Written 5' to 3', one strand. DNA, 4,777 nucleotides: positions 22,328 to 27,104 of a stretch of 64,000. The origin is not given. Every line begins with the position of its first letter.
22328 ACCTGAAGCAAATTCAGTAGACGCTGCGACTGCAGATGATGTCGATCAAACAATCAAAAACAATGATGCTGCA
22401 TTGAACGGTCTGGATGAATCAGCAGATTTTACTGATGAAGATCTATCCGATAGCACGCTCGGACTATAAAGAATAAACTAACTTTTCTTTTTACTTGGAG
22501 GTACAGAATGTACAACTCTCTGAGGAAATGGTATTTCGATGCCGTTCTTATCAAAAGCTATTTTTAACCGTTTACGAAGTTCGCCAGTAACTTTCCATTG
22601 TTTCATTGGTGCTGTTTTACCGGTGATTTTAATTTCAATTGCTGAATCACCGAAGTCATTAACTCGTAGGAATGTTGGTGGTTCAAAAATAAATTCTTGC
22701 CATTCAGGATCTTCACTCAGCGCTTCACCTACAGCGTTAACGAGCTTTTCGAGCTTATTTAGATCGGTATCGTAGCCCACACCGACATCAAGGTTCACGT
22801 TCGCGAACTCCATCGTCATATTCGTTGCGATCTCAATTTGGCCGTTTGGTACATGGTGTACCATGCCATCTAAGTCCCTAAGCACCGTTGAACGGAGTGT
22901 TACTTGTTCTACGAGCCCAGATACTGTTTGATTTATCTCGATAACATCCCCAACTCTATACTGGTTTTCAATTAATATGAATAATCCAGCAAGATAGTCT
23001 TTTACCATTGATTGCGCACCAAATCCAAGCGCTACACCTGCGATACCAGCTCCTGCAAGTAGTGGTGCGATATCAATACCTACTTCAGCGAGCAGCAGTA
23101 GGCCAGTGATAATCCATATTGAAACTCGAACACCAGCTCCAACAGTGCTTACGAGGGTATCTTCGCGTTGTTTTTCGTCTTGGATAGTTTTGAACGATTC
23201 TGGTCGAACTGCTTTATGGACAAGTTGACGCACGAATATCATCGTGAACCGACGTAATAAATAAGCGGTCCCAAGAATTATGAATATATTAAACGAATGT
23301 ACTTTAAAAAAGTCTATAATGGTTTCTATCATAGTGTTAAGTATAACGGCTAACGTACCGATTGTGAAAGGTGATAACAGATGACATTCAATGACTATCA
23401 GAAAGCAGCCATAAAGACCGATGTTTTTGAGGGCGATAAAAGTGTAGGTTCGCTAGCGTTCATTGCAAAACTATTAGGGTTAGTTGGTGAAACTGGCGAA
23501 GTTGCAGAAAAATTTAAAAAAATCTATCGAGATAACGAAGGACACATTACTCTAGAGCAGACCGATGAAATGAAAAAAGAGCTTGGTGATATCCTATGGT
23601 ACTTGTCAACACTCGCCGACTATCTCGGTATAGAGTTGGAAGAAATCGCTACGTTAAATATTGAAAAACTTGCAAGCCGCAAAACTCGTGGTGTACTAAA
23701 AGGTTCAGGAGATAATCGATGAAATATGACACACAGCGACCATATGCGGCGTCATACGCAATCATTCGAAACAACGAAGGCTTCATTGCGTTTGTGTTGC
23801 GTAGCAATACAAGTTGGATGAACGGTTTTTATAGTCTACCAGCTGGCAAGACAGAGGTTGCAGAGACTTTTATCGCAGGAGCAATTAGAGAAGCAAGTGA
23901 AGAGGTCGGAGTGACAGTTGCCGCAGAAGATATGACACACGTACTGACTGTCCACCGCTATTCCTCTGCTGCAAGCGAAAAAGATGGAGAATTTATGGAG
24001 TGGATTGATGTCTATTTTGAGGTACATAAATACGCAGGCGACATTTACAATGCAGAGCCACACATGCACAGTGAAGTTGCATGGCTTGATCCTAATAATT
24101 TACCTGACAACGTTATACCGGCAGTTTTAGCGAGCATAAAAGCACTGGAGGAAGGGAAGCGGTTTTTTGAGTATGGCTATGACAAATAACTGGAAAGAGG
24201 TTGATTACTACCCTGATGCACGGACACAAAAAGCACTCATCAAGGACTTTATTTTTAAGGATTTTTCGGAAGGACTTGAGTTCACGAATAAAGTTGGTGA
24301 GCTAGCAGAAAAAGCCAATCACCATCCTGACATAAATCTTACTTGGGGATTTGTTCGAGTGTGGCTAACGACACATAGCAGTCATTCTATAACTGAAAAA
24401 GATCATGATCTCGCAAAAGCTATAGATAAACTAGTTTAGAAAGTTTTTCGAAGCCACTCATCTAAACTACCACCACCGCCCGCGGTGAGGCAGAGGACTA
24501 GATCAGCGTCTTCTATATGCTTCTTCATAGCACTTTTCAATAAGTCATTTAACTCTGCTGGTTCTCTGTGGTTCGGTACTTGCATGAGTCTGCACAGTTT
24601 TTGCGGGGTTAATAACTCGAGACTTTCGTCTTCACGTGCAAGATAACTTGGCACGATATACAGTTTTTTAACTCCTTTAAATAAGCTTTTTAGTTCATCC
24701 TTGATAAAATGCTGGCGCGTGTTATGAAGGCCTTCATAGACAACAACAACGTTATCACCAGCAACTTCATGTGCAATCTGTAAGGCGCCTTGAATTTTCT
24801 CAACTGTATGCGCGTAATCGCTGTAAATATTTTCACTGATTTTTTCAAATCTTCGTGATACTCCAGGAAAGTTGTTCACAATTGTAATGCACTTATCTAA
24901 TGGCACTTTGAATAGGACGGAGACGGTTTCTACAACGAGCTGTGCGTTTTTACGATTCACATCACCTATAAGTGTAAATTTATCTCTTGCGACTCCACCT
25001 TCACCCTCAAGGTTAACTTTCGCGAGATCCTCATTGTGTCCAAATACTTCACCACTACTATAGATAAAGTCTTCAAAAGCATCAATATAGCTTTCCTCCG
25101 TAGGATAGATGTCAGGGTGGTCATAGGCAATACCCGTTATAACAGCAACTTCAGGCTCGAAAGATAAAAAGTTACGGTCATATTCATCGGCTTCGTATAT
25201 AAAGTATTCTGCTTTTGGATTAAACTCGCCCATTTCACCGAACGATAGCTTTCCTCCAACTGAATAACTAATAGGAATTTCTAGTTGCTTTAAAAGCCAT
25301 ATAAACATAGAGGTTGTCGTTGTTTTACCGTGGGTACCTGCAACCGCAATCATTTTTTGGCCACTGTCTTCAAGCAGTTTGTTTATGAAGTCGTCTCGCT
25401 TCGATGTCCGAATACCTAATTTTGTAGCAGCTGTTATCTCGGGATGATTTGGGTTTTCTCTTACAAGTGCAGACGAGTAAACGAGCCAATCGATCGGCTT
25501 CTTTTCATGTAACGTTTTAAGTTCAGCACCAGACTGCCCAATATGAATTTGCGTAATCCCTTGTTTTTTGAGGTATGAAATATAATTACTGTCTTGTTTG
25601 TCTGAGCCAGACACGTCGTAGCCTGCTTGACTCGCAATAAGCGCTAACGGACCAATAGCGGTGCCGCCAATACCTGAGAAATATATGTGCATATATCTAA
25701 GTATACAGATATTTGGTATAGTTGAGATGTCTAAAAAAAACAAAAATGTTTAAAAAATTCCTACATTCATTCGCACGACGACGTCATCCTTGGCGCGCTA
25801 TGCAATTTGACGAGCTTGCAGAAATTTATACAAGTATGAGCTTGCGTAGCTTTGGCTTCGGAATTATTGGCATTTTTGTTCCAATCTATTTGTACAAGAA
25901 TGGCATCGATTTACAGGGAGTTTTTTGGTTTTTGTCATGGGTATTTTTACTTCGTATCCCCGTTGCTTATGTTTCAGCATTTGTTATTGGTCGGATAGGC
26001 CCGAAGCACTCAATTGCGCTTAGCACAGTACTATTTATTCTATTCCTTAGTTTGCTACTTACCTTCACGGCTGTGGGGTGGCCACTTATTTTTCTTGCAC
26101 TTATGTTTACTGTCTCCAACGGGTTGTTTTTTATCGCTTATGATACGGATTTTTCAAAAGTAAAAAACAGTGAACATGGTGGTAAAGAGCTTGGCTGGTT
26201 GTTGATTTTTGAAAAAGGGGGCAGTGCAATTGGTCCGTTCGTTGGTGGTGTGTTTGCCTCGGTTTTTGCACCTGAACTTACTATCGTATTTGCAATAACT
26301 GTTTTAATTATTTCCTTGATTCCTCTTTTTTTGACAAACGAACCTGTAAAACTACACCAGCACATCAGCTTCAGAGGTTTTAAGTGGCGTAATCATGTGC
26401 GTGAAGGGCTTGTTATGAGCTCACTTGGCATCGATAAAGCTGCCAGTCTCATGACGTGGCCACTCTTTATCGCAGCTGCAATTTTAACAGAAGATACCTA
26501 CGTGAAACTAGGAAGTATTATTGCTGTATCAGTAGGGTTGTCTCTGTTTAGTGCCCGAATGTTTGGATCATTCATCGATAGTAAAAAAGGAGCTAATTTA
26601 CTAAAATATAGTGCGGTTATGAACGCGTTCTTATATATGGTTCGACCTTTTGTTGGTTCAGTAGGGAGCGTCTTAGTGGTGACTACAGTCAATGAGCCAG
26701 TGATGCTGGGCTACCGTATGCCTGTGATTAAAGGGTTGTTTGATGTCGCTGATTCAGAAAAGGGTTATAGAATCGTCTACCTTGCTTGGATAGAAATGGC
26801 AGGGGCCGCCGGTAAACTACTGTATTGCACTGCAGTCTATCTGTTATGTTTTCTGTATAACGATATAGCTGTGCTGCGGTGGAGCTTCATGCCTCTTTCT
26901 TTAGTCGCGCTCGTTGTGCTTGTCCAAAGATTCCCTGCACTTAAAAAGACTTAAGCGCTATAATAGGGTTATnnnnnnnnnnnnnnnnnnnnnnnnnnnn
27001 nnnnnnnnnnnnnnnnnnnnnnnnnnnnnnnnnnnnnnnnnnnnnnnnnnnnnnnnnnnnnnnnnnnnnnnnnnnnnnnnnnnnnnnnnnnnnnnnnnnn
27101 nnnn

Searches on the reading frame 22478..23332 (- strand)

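Call 86: search_protein_families(library=pfam, proteins=[window:22478-23332:-], max_evalue=0.00001)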
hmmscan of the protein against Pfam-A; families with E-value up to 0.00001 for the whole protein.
window:22478-23332:- (284 aa): 3 families
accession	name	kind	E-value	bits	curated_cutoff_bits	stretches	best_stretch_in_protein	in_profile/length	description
PF00924.24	MS_channel_2nd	-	2.5e-16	59.9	20.2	1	109-167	2-59/68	Mechanosensitive ion channel, beta-domain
PF21082.3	MS_channel_3rd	-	3.8e-16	59.7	21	1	179-267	1-88/88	Mechanosensitive ion channel MscS, C-terminal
PF21088.3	MS_channel_1st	-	3.5e-09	36.9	23.1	1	68-107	3-42/42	Mechanosensitive ion channel, transmembrane helices 2/3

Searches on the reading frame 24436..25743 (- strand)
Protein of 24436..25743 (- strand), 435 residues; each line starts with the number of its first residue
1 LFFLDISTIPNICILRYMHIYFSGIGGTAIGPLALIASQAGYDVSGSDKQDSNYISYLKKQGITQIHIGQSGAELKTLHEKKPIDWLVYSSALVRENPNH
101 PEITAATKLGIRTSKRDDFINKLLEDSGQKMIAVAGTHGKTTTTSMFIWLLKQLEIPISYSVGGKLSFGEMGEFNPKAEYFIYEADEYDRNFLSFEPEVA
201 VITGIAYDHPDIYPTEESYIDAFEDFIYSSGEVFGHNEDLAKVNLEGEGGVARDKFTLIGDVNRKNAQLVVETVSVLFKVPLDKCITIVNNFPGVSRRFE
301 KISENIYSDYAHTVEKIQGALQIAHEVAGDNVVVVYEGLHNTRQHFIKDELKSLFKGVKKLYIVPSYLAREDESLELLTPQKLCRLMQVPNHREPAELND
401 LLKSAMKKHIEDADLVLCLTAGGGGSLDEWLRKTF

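Call 86: search_protein_families(library=pfam, proteins=[window:24436-25743:-], max_evalue=0.00001)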
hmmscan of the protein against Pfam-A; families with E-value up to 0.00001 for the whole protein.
window:24436-25743:- (435 aa): 3 families
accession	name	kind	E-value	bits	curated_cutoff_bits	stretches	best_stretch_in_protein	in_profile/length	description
PF01225.30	Mur_ligase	-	5.5e-15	55.9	21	1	19-125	1-92/95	Mur ligase family, catalytic domain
PF08245.18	Mur_ligase_M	-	7.6e-11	42.8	24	1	134-229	1-112/200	Mur ligase middle domain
PF02875.26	Mur_ligase_C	-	1.4e-07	32.8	28.4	1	297-421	1-126/127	Mur ligase, glutamate ligase domain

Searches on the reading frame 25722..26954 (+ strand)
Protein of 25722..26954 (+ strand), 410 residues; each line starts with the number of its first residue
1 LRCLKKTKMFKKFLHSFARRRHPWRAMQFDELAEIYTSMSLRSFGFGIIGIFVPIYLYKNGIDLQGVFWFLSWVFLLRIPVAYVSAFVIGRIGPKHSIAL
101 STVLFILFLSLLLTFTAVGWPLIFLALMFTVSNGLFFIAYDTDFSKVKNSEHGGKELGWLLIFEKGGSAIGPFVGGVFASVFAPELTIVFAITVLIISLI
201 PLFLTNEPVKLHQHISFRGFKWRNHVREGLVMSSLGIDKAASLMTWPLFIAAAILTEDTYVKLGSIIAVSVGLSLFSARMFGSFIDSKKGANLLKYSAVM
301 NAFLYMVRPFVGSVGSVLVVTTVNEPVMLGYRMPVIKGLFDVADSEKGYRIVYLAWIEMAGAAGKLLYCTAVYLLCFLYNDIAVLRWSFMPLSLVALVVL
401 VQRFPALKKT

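Call 86: search_protein_families(library=pfam, proteins=[window:25722-26954:+], max_evalue=0.00001)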
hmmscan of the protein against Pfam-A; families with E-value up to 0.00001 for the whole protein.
window:25722-26954:+ (410 aa): 1 family
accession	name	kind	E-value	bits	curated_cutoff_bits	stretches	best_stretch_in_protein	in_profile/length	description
PF07690.21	MFS_1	-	1.4e-11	44.4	33.4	1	38-317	4-256/347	Major Facilitator Superfamily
